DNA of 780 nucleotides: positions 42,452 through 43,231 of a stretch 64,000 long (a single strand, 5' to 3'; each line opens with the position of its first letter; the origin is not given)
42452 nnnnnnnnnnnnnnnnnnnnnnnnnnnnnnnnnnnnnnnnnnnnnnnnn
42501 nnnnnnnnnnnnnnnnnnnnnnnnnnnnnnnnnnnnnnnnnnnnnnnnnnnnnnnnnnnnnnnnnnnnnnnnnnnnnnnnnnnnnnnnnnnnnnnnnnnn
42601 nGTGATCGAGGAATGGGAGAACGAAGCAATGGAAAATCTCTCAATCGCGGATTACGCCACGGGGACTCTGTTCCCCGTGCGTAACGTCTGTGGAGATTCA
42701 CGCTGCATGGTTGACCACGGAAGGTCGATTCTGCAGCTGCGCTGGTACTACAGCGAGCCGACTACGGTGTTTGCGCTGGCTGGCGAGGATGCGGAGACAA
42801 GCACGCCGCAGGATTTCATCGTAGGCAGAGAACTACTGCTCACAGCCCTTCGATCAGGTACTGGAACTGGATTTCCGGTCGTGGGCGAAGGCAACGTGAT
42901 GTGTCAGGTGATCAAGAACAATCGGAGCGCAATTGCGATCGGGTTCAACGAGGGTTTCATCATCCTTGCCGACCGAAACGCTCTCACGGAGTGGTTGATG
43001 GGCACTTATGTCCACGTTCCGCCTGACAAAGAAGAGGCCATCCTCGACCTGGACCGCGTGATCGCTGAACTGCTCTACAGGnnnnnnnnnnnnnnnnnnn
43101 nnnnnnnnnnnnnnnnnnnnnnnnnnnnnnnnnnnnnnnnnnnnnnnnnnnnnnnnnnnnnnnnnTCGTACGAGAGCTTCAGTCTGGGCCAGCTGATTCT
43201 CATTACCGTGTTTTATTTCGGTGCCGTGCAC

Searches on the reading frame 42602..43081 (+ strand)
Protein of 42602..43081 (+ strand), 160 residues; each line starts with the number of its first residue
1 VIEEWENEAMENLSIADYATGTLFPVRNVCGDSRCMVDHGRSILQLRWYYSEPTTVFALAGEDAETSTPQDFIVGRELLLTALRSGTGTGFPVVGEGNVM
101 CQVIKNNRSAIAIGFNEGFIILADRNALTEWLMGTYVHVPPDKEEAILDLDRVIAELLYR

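Call 55: search_protein_families(library=pfam, proteins=[window:42602-43081:+], max_evalue=0.001)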
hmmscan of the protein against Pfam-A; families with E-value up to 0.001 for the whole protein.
window:42602-43081:+ (160 aa): 1 family
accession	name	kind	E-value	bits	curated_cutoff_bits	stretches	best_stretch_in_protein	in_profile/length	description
PF04686.18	SsgA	-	3.7e-05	24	25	1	45-144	4-98/98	Streptomyces sporulation and cell division protein, SsgA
